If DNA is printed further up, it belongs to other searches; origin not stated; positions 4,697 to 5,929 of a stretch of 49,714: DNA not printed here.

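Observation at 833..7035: Operon that splits an aconitase-family LeuD/LeuC-like pair around an OCD-family enzyme and two M24-fold proteins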

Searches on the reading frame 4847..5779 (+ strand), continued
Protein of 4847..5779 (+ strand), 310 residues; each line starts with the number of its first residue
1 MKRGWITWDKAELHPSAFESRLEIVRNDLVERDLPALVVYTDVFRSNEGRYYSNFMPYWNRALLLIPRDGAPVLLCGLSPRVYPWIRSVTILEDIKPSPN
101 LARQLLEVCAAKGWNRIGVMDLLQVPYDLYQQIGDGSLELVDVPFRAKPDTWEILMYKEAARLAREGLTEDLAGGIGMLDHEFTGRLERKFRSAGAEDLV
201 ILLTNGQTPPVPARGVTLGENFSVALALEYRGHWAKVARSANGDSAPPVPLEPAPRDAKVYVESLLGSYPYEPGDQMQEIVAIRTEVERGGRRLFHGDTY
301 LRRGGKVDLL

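Call 93: search_protein_families(library=ncbifam, proteins=[L057:10232-11635:+, L090:3077-5167:+, L090:5172-6881:+, L090:9053-10339:+, L090:13852-14862:+, L090:10404-11387:+, L090:6886-8004:+, L064:12914-13693:-], max_evalue=1e-10)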
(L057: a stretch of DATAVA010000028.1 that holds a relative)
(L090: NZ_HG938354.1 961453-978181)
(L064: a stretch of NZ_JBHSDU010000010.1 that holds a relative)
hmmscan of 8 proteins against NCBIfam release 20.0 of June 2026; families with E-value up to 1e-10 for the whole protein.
L057:10232-11635:+ (467 aa): 12 families
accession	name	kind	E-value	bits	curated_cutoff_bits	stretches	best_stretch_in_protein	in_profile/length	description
TIGR00895.1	2A0115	subfamily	6.4e-94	315.1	418.55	1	6-407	1-398/398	aromatic acid/H+ symport family MFS transporter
NF053517.1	HbztTptrPcaK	equivalog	3e-72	244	770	1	4-437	1-431/437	4-hydroxybenzoate transporter PcaK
NF008586.0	PRK11551.1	equivalog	4e-53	180.9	410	2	23-209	16-202/406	3-(3-hydroxy-phenyl)propionate transporter MhpT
TIGR00898.1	2A0119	subfamily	6.7e-28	97.7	550.75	1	43-423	109-487/506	cation transport protein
NF003024.0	PRK03893.1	subfamily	1.9e-26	93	604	1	29-203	28-201/497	sialate:H+ symport family MFS transporter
TIGR00891.1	2A0112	subfamily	1.4e-24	86.9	552.9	1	29-410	19-391/405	sialate:H+ symport family MFS transporter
TIGR00893.1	2A0114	subfamily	2.7e-23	82.6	395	1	40-427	12-391/399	D-galactonate transporter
TIGR00881.1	2A0104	subfamily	8.3e-19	67.9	407.75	1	41-202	14-176/379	phosphoglycerate transporter protein PgtP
TIGR00879.1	SP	subfamily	6.7e-18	64.5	237.8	1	23-222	57-268/510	sugar porter family MFS transporter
NF008963.0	PRK12307.1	equivalog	1e-16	61.1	637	1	62-204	58-199/426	MFS transporter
TIGR01299.1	synapt_SV2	subfamily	1.6e-12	46.2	637.3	1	23-204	171-361/742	synaptic vesicle protein SV2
NF052357.1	GlucTporGlcPStph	equivalog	1.7e-11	43.6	750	1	27-212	12-196/445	glucose transporter GlcP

L090:3077-5167:+ (696 aa): 3 families
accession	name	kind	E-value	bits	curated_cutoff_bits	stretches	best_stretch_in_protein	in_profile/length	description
NF050156.1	CapLactmsAlpCapA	equivalog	1.3e-147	493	1000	1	13-689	3-686/689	caprolactamase subunit alpha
NF042975.2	AcphenoCarb_ApcC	equivalog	2.8e-82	277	1500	1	7-681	5-702/733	acetophenone carboxylase subunit gamma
NF042960.1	AcphenoCarb_ApcA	equivalog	2e-55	188.3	1250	1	10-684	1-651/658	acetophenone carboxylase subunit alpha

L090:5172-6881:+ (569 aa): 2 families
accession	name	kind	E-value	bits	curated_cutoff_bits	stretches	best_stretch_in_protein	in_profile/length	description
NF050157.1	CapLactmsBetCapB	equivalog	6.2e-79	265.8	1000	1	7-555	2-556/577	caprolactamase subunit beta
NF042976.1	AcphenoCarb_ApcD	equivalog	7.8e-29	100.4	1500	1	78-452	99-483/685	acetophenone carboxylase subunit delta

L090:9053-10339:+ (428 aa): 0 families

L090:13852-14862:+ (336 aa): 0 families

L090:10404-11387:+ (327 aa): 1 family
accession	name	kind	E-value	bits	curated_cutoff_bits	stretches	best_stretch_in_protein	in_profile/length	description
TIGR01728.1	SsuA_fam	subfamily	4.7e-29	101.5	163.5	1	41-269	9-240/290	aliphatic sulfonate ABC transporter substrate-binding protein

L090:6886-8004:+ (372 aa): 8 families
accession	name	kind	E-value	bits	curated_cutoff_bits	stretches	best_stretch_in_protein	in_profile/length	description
NF040821.1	dipep_PepQ_Arch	equivalog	4.8e-30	104.8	630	1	38-362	28-345/346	Xaa-Pro dipeptidase PepQ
NF007310.0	PRK09795.1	equivalog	3.3e-24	85.4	393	1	121-366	111-359/361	aminopeptidase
NF011720.0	PRK15173.1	subfamily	6.2e-20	71.5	420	1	117-364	95-341/343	peptidase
NF011173.0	PRK14575.1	equivalog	7.8e-20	71.2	850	1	117-364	158-404/406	putative peptidase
TIGR02993.1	ectoine_eutD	equivalog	6.7e-18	65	613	1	121-363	142-388/391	ectoine hydrolase DoeA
TIGR00500.1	met_pdase_I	equivalog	1.8e-16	60.4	171.35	1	136-329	2-201/247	type I methionyl aminopeptidase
NF011174.0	PRK14576.1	subfamily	5e-16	58.5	487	1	121-362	161-401/405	putative endopeptidase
NF038259.1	ectoine_DoeA_2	exception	2.3e-13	49.6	575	1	123-287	139-305/386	ectoine hydrolase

L064:12914-13693:- (259 aa): 188 families (the best 25 are shown)
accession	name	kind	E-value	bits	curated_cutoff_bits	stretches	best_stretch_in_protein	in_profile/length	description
NF005594.0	PRK07326.1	equivalog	9.8e-45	152.9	271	1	2-235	2-219/237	SDR family oxidoreductase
NF004818.0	PRK06172.1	equivalog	7.3e-42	143.4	336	1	5-209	6-198/253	SDR family oxidoreductase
NF009466.0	PRK12826.1-2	subfamily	1.4e-41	142.6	222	1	6-211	3-197/248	3-oxoacyl-ACP reductase FabG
NF009093.0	PRK12429.1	subfamily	2.4e-40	138.5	258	1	5-205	4-191/259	3-hydroxybutyrate dehydrogenase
NF004791.0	PRK06138.1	equivalog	9.9e-38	129.9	312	1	5-231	4-213/252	SDR family oxidoreductase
NF004198.0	PRK05653.1-3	equivalog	1.1e-37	129.8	296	1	3-210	4-198/248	3-oxoacyl-ACP reductase FabG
TIGR01963.1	PHB_DH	subfamily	1.2e-37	129.5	307.05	1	7-198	2-180/255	3-hydroxybutyrate dehydrogenase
NF004203.0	PRK05653.2-4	subfamily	1.9e-37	129.1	313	1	4-213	4-202/260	3-oxoacyl-ACP reductase FabG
NF053701.1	CsHdxCHCADhChcB2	equivalog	4.2e-37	128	350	1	6-205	3-189/245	cis-4-hydroxycyclohexanecarboxylate dehydrogenase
NF009384.0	PRK12743.1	equivalog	4.4e-37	127.7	264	1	2-203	2-192/258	SDR family oxidoreductase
NF005559.1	PRK07231.1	subfamily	1.2e-36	126.5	215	1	5-191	3-176/249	glucose 1-dehydrogenase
NF005681.0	PRK07478.1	subfamily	6.1e-35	120.8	267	1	2-211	2-200/254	SDR family oxidoreductase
NF006493.1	PRK08936.1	subfamily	7e-35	120.5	420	1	5-208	6-198/261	glucose-1-dehydrogenase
NF004823.0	PRK06179.1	subfamily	8.4e-35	120.5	310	1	4-209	3-187/271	oxidoreductase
TIGR03971.1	SDR_subfam_1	subfamily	1.3e-34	119.7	300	1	6-223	3-220/271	mycofactocin-coupled SDR family oxidoreductase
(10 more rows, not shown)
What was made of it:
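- The operon MFS in L057 is aromatic-acid symporter/PcaK-like (call 93).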
